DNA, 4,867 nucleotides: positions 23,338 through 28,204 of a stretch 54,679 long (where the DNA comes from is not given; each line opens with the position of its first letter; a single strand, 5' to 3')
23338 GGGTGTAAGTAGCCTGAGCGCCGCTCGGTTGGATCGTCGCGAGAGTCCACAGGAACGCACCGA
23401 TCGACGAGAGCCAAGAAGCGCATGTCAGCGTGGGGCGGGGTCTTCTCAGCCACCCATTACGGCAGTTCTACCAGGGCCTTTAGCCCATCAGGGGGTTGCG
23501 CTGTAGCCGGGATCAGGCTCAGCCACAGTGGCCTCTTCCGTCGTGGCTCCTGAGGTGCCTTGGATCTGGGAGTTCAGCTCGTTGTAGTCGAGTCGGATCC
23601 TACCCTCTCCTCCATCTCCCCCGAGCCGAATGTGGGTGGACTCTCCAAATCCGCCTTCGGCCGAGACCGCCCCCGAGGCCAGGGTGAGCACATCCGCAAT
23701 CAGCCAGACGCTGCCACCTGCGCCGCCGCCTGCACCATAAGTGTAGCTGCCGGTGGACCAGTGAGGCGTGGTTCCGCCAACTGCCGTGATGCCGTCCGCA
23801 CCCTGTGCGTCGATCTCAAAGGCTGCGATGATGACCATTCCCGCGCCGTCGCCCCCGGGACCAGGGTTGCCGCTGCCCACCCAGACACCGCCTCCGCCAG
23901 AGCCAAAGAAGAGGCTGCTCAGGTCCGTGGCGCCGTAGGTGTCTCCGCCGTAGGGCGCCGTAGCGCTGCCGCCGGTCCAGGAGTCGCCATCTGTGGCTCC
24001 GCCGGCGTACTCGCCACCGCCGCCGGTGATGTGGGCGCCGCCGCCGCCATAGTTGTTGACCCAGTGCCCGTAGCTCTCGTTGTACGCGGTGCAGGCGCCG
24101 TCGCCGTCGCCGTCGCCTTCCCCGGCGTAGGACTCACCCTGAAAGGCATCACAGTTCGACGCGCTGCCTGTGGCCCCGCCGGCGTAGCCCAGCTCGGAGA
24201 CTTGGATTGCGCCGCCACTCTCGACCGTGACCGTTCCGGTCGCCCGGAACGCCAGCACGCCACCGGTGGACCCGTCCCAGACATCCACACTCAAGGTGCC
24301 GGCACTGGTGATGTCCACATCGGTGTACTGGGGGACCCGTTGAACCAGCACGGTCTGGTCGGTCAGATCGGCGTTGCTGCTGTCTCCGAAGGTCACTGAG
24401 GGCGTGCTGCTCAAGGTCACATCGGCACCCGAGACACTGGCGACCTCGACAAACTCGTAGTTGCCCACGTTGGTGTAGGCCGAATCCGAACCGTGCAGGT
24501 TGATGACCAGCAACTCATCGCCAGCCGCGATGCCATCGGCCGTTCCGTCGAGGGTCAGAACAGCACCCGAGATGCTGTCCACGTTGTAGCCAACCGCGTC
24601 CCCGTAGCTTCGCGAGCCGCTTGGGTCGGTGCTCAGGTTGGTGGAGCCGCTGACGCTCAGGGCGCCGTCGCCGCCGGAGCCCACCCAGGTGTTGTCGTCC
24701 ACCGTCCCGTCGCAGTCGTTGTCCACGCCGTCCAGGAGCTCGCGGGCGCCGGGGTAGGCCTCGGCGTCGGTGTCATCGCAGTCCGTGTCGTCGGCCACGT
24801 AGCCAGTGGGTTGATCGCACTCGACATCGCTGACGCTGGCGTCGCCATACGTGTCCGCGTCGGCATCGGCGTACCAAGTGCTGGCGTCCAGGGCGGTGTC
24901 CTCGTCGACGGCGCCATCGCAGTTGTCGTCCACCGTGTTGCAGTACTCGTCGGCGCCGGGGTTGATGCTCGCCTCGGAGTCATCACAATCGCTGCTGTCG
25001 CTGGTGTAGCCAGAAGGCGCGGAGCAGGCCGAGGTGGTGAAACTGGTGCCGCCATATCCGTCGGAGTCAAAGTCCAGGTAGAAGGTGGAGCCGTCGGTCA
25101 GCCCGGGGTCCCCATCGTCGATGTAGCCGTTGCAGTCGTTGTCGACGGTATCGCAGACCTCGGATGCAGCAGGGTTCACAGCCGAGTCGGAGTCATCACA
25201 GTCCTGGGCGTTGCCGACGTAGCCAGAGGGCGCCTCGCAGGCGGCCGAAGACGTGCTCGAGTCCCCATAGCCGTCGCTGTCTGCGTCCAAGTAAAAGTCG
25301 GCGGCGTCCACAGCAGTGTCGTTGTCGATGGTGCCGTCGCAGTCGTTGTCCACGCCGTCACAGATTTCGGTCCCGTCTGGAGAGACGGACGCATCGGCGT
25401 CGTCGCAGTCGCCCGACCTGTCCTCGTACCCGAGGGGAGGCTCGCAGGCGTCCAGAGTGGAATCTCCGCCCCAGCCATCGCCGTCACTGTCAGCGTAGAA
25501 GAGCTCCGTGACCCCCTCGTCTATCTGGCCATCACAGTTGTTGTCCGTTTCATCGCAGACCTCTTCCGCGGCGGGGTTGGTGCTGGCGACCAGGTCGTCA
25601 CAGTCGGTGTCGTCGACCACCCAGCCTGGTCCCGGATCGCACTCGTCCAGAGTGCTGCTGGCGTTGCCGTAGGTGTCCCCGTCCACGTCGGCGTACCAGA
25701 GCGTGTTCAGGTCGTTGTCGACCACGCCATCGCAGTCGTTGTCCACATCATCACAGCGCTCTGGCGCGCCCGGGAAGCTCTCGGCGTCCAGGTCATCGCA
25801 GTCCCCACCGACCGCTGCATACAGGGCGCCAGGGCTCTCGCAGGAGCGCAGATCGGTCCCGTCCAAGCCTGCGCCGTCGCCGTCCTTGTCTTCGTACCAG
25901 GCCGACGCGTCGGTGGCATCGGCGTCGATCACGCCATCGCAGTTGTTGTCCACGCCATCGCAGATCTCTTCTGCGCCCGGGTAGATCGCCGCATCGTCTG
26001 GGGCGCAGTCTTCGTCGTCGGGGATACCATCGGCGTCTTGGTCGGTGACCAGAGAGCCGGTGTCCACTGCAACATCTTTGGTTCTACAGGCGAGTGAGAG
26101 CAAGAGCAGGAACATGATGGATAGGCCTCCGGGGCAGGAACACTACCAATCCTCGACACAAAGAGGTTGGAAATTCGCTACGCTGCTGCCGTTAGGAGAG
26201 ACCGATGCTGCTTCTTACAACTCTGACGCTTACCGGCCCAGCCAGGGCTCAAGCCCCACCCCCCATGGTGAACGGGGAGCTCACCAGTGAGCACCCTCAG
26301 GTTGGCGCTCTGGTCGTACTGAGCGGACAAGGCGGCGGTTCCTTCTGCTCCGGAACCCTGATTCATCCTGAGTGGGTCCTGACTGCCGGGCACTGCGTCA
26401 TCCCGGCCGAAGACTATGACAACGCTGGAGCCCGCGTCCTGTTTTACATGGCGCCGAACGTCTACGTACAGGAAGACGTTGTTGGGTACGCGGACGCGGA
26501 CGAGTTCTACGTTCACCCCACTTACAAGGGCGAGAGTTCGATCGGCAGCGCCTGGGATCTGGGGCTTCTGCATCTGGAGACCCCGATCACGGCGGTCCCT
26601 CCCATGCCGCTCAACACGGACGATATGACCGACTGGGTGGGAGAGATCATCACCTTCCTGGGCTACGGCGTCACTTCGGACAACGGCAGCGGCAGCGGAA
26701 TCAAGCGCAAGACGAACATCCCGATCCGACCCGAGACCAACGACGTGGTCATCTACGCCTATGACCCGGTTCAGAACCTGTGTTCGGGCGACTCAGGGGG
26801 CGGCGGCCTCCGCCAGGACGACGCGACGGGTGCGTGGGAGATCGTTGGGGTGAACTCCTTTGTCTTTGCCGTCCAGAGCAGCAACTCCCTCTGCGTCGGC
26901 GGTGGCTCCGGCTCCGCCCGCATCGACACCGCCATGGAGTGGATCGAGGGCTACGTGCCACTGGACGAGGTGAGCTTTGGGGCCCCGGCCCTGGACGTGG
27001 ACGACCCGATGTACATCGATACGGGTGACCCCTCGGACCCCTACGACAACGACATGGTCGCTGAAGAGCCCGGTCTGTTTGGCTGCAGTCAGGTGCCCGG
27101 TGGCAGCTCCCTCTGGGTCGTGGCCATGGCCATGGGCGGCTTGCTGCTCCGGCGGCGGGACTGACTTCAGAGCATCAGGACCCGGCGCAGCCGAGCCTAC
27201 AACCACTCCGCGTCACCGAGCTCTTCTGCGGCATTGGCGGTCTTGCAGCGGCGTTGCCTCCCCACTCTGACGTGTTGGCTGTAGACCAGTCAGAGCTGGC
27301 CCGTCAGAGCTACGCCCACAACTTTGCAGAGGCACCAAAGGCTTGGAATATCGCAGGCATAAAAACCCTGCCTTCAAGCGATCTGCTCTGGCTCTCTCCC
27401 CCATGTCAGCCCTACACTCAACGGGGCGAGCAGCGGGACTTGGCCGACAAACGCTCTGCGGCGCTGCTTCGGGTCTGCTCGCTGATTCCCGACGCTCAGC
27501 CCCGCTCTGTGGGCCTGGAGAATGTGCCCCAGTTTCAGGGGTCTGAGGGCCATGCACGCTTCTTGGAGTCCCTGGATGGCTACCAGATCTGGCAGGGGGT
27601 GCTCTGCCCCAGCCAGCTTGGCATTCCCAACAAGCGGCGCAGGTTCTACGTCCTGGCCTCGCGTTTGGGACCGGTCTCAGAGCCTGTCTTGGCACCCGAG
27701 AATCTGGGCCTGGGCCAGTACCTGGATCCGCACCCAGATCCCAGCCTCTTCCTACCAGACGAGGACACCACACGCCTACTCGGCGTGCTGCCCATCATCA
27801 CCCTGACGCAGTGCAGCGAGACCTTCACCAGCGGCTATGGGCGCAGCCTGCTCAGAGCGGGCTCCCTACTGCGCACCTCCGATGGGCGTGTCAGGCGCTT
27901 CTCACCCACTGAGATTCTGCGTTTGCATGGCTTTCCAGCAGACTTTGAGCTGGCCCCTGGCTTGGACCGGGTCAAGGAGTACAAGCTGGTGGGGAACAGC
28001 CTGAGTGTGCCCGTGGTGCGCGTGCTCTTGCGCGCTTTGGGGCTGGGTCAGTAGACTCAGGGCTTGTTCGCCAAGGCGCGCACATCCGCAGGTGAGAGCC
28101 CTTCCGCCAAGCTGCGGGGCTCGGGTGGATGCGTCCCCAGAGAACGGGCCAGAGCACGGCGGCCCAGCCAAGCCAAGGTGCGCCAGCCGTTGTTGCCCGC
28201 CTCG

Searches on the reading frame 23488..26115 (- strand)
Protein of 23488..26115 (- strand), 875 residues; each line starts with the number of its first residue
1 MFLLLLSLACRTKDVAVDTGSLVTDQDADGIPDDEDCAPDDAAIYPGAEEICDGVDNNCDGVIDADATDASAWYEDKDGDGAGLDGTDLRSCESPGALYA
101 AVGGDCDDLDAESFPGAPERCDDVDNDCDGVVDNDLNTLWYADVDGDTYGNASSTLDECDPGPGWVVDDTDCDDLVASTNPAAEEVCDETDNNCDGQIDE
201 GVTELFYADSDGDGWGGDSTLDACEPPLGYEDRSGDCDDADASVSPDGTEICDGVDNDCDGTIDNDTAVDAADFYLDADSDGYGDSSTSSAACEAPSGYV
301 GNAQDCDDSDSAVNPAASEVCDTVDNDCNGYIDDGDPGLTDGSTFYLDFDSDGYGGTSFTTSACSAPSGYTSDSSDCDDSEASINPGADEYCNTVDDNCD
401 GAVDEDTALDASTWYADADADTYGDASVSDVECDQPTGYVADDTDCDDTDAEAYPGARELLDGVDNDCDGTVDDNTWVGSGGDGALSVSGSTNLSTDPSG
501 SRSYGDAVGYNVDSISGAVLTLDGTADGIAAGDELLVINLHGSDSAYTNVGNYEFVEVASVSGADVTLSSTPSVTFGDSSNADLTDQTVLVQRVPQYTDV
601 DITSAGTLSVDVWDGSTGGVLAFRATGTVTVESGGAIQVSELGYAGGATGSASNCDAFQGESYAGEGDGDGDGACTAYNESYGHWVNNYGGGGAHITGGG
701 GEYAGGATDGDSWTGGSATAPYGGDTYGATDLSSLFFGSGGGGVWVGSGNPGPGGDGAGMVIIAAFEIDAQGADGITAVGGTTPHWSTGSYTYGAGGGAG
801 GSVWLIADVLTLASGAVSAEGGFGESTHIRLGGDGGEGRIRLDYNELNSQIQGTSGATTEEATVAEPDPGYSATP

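Call 3: search_protein_families(library=pfam, proteins=[window:23488-26115:-], max_evalue=0.01)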
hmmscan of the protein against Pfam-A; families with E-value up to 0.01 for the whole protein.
window:23488-26115:- (875 aa): 1 family
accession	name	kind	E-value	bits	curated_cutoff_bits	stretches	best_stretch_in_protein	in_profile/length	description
PF11617.13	Cu-binding_MopE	-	3.2e-66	219.6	27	7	236-264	1-29/30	Putative metal-binding motif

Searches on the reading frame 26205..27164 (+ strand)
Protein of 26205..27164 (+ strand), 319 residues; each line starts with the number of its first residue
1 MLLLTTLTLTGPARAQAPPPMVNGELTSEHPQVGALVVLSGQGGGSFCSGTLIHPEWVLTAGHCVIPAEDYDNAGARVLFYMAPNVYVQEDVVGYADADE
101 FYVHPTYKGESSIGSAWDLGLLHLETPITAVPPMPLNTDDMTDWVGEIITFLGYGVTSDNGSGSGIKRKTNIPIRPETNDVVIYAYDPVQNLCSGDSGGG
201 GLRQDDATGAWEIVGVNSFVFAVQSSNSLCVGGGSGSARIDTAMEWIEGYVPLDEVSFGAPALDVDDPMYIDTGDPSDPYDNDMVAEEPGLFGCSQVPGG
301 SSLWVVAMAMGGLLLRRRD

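Call 4: search_protein_families(library=pfam, proteins=[window:26205-27164:+], max_evalue=0.01)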
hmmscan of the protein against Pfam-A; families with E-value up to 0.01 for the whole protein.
window:26205-27164:+ (319 aa): 2 families
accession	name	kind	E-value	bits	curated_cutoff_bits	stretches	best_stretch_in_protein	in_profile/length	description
PF00089.32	Trypsin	-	1.3e-19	71.3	20.6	1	32-227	11-205/220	Trypsin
PF13365.12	Trypsin_2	-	2.5e-05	25.5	27.6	1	48-165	1-101/144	Trypsin-like peptidase domain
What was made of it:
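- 26205..27164 (+): Trypsin-like serine protease gene, a recurrent neighbour on the K2 side of the cassette. Pfam Trypsin (call 4).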

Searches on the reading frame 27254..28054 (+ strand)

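Call 4: search_protein_families(library=pfam, proteins=[window:27254-28054:+], max_evalue=0.01)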
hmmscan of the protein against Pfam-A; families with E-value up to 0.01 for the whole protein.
window:27254-28054:+ (266 aa): 1 family
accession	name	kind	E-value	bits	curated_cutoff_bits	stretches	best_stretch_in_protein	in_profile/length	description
PF00145.23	DNA_methylase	-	2.8e-28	99.7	22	2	7-137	25-162/324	C-5 cytosine-specific DNA methylase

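Call 22: search_protein_families(library=padloc, proteins=[window:27254-28054:+], max_evalue=0.001)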
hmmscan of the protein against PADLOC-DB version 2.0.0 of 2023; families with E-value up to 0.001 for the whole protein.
window:27254-28054:+ (266 aa): 38 families (the best 25 are shown)
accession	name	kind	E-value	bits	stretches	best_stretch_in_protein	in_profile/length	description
PDLC03272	MTase_II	-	1.4e-27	94.9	2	8-137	100-236/407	Type II methyltransferase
PDLC03378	MTase_II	-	3.4e-23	80.5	2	7-138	27-169/344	Type II methyltransferase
PDLC00033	DruM2|DruM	-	1.1e-20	72.3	1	38-145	88-201/368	DNA cytosine methylase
PDLC03242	MTase_II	-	5.7e-16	56.5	2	10-134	128-258/409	Type II methyltransferase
PDLC00026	DruM2|DruM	-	6.4e-16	56.8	1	40-139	67-170/336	DNA cytosine methylase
PDLC03234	MTase_II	-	1.2e-13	49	1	8-139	30-177/375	Type II methyltransferase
PDLC00027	DruM2|DruM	-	3.7e-13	47.6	1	7-137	36-172/361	DNA cytosine methylase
PDLC02654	DrmMII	-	1.3e-12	45.6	1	38-137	69-170/322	DrmMII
PDLC00034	DruM2|DruM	-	1.4e-12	44.9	2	30-97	68-135/457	DNA cytosine methylase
PDLC03326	MTase_II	-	2.4e-12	44.7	1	32-139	66-178/412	Type II methyltransferase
PDLC02653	DrmMII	-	3e-12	44.1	2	206-259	252-306/333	DrmMII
PDLC03217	MTase_II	-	1.3e-11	41.7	1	9-140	411-550/703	Type II methyltransferase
PDLC03716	oMTase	-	2.4e-11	41.4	2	8-134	64-197/349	orphan methyltransferase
PDLC03734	oMTase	-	1.5e-10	38.7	1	22-137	47-169/444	orphan methyltransferase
PDLC03324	MTase_II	-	1.6e-10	38.4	1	11-256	34-292/408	Type II methyltransferase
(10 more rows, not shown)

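Call 23: search_protein_families(library=ncbifam, proteins=[window:27254-28054:+], max_evalue=0.001)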
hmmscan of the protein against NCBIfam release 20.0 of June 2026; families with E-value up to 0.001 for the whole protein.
window:27254-28054:+ (266 aa): 1 family
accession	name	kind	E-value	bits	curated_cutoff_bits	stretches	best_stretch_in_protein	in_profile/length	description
TIGR00675.1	dcm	superfamily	2.9e-24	86.3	100.65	2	7-137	24-161/329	DNA (cytosine-5-)-methyltransferase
